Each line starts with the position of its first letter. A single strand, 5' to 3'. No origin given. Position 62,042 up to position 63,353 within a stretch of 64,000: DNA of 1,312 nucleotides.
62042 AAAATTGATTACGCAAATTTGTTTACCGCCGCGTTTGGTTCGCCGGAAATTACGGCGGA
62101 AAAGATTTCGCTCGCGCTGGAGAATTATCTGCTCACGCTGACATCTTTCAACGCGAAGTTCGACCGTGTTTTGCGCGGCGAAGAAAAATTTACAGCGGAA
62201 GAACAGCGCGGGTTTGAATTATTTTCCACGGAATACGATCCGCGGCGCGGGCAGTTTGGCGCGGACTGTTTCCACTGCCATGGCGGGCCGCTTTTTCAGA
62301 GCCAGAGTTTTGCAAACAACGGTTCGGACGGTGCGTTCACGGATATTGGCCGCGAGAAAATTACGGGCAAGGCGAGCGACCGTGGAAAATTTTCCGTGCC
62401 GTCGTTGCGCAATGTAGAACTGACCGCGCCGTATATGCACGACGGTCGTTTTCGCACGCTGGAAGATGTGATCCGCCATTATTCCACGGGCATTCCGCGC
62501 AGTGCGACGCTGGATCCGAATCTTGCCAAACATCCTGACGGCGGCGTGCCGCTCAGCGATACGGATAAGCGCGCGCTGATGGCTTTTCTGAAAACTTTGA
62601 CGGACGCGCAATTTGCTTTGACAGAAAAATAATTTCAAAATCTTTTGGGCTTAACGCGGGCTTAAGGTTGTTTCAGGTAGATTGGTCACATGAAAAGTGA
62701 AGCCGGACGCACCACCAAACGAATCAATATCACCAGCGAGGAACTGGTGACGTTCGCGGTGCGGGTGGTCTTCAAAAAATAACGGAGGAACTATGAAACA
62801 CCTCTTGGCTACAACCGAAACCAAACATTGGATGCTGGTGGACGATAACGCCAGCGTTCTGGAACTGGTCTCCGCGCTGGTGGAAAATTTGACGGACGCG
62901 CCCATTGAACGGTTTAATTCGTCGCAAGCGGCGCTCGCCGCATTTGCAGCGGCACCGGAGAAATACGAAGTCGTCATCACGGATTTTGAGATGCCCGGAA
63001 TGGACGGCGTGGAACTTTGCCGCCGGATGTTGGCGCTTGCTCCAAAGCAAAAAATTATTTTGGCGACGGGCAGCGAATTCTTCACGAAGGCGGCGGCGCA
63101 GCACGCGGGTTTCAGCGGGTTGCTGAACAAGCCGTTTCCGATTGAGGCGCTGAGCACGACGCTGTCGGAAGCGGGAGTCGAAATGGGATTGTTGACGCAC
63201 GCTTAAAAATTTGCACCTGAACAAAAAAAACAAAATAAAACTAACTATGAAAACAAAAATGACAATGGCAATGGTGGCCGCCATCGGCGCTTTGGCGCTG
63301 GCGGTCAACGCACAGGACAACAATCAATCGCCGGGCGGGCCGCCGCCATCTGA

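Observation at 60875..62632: MbnP-like and MbnH-like (diheme peroxidase) domains fused in one polypeptide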

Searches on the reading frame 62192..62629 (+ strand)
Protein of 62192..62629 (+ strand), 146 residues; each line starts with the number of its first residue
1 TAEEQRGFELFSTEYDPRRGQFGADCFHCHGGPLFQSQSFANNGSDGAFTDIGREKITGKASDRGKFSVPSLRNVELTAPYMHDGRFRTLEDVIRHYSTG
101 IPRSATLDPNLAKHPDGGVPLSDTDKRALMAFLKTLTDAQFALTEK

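Call 63: search_solved_structures(query=window:62192-62629:+, max_evalue=0.001, show_alignments=5)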
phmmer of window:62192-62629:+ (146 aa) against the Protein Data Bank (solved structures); distinct sequences matched with E-value up to 0.001: 29.
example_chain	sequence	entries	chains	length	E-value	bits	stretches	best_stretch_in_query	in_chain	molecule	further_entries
6e1c_A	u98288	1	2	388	2.2e-14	57.2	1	4-141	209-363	Di-heme enzyme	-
1iqc_A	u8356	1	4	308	1.1e-13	54.9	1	23-95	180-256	di-heme peroxidase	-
3o5c_A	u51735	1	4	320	6.3e-12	49.2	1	25-95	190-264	Cytochrome c551 peroxidase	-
9qdt_A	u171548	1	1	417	3.3e-10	43.6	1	25-95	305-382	Probable cytochrome c peroxidase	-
4y5r_A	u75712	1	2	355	4e-09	40.1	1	57-141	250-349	Methylamine utilization protein MauG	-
3rn0_A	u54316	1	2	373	4.4e-09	40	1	57-141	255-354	Methylamine utilization protein MauG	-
3rn1_A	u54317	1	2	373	4.5e-09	40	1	57-141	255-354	Methylamine utilization protein MauG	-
3rlm_A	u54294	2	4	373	4.5e-09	40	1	57-141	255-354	Methylamine utilization protein MauG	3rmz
4o1q_A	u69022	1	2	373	4.5e-09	39.9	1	57-141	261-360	Methylamine utilization protein MauG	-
3l4m_A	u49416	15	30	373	4.5e-09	39.9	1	57-141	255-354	Methylamine utilization protein mauG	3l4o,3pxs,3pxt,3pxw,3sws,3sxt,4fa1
4l1q_A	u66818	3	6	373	4.7e-09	39.9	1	57-141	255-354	Methylamine utilization protein MauG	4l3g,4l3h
3sjl_A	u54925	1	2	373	4.8e-09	39.9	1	57-141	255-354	Methylamine utilization protein mauG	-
3svw_A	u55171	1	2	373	4.9e-09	39.8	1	57-141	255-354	Methylamine utilization protein MauG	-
3sle_A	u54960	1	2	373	4.9e-09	39.8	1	57-141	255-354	Methylamine utilization protein MauG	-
4aao_A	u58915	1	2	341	1.2e-08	38.5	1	50-139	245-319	CYTOCHROME C551 PEROXIDASE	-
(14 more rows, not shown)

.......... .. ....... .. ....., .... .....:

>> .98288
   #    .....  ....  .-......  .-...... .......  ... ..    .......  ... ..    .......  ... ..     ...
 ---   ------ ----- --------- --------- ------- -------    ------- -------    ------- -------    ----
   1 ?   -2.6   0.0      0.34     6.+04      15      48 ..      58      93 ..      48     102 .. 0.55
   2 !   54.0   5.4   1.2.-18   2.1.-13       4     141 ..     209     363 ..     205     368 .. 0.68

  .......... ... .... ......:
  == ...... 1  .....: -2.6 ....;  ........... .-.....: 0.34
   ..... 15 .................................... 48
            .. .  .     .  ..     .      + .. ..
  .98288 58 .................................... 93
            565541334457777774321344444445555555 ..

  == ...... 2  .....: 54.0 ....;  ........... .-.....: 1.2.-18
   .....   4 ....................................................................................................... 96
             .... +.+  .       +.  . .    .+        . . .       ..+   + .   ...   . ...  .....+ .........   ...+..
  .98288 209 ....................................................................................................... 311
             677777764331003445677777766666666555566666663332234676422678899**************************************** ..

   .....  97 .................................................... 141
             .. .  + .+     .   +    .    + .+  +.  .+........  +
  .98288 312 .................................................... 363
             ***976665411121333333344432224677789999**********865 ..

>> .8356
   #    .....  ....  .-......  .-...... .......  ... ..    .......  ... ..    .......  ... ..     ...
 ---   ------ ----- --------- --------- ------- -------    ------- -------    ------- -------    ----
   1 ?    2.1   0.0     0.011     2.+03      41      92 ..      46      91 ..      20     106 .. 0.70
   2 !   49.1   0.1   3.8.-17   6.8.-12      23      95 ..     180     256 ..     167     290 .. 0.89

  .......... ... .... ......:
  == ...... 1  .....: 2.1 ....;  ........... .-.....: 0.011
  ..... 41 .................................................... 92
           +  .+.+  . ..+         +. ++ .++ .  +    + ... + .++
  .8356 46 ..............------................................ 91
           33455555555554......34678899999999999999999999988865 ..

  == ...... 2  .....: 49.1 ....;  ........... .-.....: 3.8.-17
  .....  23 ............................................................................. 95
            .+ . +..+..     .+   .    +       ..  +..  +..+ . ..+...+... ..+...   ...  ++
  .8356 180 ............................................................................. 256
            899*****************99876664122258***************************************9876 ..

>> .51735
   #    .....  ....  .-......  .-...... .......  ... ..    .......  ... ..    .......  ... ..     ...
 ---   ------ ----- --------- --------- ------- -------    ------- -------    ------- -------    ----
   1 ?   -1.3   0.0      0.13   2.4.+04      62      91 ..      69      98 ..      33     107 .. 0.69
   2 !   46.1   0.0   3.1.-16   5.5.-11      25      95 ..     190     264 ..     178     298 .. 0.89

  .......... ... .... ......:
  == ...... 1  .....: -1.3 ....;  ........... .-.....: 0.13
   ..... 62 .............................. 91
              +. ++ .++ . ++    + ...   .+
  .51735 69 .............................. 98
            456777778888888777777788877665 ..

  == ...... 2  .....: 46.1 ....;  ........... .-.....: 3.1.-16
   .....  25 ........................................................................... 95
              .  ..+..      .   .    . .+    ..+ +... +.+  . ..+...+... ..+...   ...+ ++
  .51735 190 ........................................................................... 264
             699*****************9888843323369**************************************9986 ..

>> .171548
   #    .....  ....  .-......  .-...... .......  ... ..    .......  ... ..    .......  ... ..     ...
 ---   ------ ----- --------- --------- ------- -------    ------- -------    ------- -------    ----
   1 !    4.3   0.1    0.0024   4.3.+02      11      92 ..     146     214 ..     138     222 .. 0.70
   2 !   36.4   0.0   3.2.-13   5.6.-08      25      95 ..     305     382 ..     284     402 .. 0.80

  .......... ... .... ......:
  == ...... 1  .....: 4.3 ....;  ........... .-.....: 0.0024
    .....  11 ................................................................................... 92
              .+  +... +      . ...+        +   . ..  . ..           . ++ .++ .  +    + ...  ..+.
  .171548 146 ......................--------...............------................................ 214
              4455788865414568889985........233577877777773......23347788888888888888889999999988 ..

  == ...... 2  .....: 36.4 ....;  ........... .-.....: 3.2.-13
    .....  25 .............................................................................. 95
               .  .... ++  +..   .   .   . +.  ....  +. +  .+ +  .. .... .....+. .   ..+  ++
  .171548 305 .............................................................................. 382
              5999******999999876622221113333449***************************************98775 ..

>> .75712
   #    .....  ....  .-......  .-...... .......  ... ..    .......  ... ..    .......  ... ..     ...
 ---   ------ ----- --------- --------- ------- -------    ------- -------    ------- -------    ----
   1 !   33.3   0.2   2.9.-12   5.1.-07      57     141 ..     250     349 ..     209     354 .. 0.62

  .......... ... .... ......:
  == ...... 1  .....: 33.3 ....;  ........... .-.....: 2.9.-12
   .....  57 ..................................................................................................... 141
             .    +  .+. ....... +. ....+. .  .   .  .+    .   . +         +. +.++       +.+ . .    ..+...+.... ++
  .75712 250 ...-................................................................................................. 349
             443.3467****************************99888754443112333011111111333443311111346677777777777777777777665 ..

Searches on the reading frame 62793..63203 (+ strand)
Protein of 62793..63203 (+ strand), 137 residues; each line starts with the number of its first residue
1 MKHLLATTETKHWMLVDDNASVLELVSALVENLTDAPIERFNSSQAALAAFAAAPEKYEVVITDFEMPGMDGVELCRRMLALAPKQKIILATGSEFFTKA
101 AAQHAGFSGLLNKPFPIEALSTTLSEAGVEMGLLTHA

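Call 3: search_protein_families(library=pfam, proteins=[window:62793-63203:+], max_evalue=0.01)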
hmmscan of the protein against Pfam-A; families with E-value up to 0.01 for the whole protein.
window:62793-63203:+ (137 aa): 1 family
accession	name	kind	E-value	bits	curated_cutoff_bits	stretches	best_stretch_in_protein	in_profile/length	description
PF00072.30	Response_reg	-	2.8e-17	63.3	30.2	1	14-123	2-109/111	Response regulator receiver domain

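Call 52: search_protein_families(library=ncbifam, proteins=[window:62793-63203:+], max_evalue=0.001)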
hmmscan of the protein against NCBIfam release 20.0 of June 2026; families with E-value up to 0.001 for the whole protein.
window:62793-63203:+ (137 aa): 58 families (the best 25 are shown)
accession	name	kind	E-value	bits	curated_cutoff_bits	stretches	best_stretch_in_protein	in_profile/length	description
NF006900.1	PRK09390.1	equivalog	2.2e-12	46.9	255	1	11-127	5-119/203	response regulator FixJ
NF046022.1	RespRegCpdRBruc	equivalog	3e-11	43.4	180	1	16-121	7-110/120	cell cycle two-component system response regulator CpdR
TIGR01818.1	ntrC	equivalog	4.2e-11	42.3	558.6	1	15-122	3-108/463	nitrogen regulation protein NR(I)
NF053512.1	nitric_RR_NosR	exception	5.1e-11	42.2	400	1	14-127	2-114/422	response regulator c-di-GMP phosphodiesterase, NosR family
NF008318.0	PRK11107.1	equivalog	3.4e-10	38.6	890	1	13-125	670-782/920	two-component sensor histidine kinase BarA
TIGR02956.1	TMAO_torS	equivalog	1e-09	37.1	676.5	1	9-126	700-818/967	TMAO reductase system sensor histidine kinase/response regulator TorS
NF007901.0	PRK10610.1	equivalog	1.6e-09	37.9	189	1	12-125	7-121/129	chemotaxis response regulator CheY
NF010076.0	PRK13557.1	subfamily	2.8e-09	35.9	631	1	9-118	414-523/540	histidine kinase famiy protein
NF008469.0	PRK11361.1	equivalog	1.7e-08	33.6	714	1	11-122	5-114/461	acetoacetate metabolism transcriptional regulator AtoC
NF049963.1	RespRegFlgRCampy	domain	3.4e-08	32.8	750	1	42-123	29-108/429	fla regulon two-component system response regulator FlgR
NF001965.0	PRK00742.1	subfamily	6.3e-08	32.2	293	1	14-92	7-84/357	chemotaxis-specific protein-glutamate methyltransferase CheB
NF052596.1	RR_EAL_PvrR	equivalog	7.3e-08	31.4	580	1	14-123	7-120/398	response regulator cyclic di-GMP phosphodiesterase PvrR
NF008176.1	PRK10923.1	equivalog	7.6e-08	31.4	620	1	13-119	7-110/469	nitrogen regulation protein NR(I)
NF040689.1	MtrAB_MtrA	equivalog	9.6e-08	31.6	300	1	14-120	2-105/219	MtrAB system response regulator MtrA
NF011695.0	PRK15115.1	equivalog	2e-07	30.1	763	1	8-127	4-121/445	two-component system response regulator GlrR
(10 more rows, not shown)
